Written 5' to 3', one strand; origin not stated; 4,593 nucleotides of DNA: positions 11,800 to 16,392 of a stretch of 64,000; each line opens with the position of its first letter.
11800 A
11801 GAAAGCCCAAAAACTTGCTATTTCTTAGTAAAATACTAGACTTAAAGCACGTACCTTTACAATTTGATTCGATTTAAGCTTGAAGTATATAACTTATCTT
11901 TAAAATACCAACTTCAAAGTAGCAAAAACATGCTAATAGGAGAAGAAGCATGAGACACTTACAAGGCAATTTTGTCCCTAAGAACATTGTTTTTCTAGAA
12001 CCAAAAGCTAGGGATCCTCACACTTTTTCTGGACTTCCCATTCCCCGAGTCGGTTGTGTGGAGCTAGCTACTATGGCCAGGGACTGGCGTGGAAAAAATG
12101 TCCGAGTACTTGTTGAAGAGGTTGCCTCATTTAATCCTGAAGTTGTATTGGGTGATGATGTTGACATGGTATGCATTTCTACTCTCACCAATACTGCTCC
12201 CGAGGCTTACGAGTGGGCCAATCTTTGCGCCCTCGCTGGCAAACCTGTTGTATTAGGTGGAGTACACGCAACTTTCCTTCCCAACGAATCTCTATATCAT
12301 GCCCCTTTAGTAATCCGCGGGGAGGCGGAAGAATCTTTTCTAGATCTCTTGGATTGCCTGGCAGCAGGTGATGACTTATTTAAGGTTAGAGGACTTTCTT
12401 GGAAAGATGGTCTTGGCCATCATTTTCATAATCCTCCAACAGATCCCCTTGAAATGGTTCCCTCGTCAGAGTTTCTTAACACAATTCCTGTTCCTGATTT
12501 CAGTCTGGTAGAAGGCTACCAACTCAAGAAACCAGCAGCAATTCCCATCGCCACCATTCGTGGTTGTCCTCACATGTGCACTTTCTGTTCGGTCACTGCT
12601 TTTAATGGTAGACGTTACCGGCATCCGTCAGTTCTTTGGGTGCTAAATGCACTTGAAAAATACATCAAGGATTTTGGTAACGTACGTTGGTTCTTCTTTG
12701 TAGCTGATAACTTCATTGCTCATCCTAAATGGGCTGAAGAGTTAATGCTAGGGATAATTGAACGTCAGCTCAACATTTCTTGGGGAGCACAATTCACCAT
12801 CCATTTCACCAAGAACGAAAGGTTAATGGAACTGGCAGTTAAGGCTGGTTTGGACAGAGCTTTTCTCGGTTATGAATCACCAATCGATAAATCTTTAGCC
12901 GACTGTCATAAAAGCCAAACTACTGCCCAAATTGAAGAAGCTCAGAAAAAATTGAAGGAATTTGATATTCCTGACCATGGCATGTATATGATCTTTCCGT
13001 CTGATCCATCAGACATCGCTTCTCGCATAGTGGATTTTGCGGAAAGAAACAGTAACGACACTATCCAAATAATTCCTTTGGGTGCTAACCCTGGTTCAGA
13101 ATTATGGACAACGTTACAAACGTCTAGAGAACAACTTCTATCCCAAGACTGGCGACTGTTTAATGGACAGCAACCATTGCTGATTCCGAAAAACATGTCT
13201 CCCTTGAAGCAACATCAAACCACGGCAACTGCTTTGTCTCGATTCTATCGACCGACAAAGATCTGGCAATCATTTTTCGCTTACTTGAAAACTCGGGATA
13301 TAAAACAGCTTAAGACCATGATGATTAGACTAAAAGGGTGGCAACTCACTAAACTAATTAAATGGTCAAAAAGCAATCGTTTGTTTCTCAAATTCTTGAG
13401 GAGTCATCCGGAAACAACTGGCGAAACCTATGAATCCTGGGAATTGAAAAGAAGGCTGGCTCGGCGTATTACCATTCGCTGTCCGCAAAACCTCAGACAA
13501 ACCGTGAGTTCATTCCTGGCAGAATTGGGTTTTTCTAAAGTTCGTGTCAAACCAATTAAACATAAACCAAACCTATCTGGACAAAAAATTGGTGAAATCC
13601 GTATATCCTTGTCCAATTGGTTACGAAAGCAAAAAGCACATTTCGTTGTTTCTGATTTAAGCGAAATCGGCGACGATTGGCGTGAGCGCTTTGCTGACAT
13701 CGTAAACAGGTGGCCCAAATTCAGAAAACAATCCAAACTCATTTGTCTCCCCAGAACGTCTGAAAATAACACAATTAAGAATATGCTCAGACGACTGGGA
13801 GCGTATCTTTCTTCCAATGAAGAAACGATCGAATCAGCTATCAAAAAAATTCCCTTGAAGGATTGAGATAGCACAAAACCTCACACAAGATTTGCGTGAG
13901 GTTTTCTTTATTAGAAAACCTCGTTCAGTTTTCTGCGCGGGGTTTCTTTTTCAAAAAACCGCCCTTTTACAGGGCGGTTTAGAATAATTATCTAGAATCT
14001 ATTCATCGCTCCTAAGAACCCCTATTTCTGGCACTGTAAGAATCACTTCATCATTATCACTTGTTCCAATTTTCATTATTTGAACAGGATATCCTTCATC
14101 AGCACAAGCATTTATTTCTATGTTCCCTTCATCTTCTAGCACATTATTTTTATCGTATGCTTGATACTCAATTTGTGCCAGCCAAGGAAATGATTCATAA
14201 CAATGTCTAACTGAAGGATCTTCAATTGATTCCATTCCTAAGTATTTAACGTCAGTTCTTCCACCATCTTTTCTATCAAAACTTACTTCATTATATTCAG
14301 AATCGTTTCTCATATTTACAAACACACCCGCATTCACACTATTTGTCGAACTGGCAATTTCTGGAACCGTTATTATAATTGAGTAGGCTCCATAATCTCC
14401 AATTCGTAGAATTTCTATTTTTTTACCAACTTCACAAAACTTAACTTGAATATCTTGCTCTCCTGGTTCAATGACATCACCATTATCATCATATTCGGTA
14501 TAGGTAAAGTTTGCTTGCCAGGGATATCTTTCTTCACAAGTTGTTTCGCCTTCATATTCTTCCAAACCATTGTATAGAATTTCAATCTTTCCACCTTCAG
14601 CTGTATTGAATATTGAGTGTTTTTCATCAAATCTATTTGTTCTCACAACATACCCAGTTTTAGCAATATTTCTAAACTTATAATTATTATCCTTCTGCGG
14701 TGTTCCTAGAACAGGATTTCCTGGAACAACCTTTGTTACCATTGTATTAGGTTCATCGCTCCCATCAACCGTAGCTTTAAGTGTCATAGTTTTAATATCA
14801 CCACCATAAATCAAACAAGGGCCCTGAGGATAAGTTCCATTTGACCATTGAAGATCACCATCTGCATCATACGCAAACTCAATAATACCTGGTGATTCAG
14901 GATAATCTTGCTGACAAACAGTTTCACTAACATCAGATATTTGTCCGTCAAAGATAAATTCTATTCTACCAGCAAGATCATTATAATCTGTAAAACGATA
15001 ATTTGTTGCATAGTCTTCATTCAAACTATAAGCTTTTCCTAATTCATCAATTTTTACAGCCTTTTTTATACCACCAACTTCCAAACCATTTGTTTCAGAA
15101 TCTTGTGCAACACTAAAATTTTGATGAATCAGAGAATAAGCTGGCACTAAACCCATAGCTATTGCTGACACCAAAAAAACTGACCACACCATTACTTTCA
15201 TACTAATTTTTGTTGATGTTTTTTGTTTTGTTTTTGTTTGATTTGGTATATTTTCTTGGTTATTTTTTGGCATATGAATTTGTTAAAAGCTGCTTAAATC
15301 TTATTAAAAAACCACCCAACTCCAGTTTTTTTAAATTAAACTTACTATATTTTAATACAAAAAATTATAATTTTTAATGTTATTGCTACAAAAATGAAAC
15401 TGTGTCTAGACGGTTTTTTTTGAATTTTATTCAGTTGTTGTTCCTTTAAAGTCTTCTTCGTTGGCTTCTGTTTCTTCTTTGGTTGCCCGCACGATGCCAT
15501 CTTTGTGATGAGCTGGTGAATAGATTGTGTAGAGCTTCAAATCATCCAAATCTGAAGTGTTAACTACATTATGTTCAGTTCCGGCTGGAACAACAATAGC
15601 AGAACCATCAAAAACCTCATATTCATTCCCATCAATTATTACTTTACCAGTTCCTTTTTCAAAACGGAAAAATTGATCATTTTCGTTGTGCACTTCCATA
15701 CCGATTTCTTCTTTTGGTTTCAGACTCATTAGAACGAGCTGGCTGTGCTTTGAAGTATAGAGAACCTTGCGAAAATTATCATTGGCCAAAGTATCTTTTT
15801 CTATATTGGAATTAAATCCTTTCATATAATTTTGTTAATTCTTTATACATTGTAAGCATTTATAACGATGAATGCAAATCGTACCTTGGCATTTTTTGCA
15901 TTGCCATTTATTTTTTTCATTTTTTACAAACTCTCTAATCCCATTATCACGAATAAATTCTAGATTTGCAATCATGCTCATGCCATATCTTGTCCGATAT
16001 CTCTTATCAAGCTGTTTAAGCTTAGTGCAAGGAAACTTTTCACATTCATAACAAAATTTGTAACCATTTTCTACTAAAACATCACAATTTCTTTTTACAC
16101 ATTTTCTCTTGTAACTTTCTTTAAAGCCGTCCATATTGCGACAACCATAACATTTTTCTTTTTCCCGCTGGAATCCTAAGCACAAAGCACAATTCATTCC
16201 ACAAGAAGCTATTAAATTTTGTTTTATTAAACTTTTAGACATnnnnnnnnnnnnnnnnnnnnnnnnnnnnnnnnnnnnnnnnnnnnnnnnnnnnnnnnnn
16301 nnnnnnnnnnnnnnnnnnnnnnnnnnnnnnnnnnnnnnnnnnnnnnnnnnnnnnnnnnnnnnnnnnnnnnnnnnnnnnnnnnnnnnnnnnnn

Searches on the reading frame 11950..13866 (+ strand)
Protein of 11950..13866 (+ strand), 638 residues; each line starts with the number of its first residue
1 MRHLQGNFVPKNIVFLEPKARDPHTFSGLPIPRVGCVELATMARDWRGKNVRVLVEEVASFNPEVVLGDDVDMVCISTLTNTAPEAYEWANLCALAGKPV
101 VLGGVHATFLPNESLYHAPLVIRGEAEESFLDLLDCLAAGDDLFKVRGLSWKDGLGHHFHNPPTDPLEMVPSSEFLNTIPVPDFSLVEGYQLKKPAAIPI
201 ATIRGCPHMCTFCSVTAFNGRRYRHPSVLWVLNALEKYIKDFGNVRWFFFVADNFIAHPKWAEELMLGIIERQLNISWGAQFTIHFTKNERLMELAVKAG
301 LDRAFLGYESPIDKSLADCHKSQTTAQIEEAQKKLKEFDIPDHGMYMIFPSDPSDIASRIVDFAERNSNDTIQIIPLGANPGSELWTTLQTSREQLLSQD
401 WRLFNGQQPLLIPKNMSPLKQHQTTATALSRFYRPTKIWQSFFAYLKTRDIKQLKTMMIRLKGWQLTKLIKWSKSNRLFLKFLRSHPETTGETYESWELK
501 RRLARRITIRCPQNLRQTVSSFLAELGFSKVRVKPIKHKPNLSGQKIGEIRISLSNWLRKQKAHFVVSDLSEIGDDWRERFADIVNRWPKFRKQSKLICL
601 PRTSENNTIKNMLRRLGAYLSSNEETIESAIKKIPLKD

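Call 9: search_protein_families(library=pfam, proteins=[window:11950-13866:+], max_evalue=0.01)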
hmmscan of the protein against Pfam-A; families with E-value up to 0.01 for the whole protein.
window:11950-13866:+ (638 aa): 2 families
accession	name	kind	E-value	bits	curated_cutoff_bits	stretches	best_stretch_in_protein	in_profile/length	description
PF04055.27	Radical_SAM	-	7e-12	46.3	29.5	1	202-350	3-152/166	Radical SAM superfamily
PF02310.24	B12-binding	-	5e-08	33.2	32.1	1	68-133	49-120/121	B12 binding domain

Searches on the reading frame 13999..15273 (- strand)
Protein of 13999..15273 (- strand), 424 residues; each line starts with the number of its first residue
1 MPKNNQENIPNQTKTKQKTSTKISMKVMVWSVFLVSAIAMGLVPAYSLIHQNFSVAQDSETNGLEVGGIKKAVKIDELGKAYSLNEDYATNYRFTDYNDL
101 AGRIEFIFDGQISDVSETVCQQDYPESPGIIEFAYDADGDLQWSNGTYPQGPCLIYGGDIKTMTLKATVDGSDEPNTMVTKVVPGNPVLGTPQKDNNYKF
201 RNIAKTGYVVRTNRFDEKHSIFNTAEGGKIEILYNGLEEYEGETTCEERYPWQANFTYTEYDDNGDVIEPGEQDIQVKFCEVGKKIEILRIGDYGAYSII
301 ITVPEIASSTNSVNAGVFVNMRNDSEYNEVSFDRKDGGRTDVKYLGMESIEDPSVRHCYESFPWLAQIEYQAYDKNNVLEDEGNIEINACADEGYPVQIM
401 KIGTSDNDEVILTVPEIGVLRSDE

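Call 9: search_protein_families(library=pfam, proteins=[window:13999-15273:-], max_evalue=0.01)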
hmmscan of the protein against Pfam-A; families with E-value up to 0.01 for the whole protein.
window:13999-15273:- (424 aa): 0 families

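Call 30: search_protein_families(library=pfam, proteins=[window:14002-15132:-], max_evalue=10)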
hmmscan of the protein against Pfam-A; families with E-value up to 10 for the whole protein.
seq(377 aa): 0 families

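Call 43: list_cluster_members(proteins=[P0001, P0002, P0003, P0004, P0005, window:13999-15273:-, window:22697-23494:-])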
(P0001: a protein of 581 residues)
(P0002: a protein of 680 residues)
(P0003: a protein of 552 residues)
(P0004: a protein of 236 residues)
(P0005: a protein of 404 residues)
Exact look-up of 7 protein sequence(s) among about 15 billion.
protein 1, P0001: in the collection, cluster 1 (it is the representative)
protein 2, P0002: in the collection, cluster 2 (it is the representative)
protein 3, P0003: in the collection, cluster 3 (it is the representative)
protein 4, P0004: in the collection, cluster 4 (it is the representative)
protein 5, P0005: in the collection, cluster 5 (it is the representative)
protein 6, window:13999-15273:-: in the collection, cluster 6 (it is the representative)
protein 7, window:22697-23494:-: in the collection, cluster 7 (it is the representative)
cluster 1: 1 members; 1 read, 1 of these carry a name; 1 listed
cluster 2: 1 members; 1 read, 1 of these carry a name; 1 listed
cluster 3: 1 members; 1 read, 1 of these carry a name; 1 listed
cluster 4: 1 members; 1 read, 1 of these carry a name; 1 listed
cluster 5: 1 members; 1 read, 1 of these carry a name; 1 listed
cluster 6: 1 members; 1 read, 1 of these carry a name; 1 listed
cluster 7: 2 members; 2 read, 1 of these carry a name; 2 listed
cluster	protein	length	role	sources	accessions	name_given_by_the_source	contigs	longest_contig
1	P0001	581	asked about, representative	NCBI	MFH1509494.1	MAG: hypothetical protein ABIE68_04985 [bacterium]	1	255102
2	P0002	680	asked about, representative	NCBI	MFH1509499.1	MAG: sialidase family protein [bacterium]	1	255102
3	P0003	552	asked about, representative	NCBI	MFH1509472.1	MAG: alpha/beta hydrolase [bacterium]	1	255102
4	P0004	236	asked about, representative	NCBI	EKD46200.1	MAG: hypothetical protein ACD_68C00106G0001, partial [uncultured bacterium]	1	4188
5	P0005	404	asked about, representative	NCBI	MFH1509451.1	MAG: hypothetical protein ABIE68_04770 [bacterium]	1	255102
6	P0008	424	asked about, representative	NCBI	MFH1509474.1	MAG: hypothetical protein ABIE68_04885 [bacterium]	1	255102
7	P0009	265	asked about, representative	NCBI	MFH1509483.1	MAG: heliorhodopsin HeR [bacterium]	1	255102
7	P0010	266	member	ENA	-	-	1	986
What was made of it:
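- On Sialidase (exo-alpha-sialidase) proper, gene B: NCBI's name 'sialidase family protein' (call 43) is an automatic annotation.
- The source is a MAG contig (call 43), and reads were not available.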

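Call 44: search_protein_families(library=ncbifam, proteins=[window:13999-15273:-], max_evalue=1)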
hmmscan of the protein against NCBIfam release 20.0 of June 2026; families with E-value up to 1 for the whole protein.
window:13999-15273:- (424 aa): 1 family
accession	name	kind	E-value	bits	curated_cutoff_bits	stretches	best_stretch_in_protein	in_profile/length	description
NF007075.0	PRK09526.1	subfamily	0.16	10.8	340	1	308-345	140-176/358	LacI family DNA-binding transcriptional regulator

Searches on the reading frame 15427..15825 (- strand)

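Call 63: search_protein_families(library=pfam, proteins=[window:15427-15825:-], max_evalue=0.001)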
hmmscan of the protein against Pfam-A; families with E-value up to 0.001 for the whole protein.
window:15427-15825:- (132 aa): 2 families
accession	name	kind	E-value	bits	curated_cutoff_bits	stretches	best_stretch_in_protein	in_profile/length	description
PF07883.17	Cupin_2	-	1.2e-15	57.4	27.2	1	32-102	2-70/70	Cupin domain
PF01050.24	MannoseP_isomer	-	0.00017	22.2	23.6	1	21-103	21-102/116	Mannose-6-phosphate isomerase C-terminal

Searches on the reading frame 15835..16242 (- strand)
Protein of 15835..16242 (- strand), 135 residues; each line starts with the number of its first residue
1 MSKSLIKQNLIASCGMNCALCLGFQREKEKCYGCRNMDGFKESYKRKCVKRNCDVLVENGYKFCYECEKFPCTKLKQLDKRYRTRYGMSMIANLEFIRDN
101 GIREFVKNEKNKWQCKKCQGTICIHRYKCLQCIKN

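Call 63: search_protein_families(library=pfam, proteins=[window:15835-16242:-], max_evalue=0.001)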
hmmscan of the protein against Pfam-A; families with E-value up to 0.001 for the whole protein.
window:15835-16242:- (135 aa): 1 family
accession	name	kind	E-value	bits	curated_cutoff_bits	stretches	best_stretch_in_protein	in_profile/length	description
PF12675.12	DUF3795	-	1.4e-06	29.1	22.6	1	11-76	2-82/83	Protein of unknown function (DUF3795)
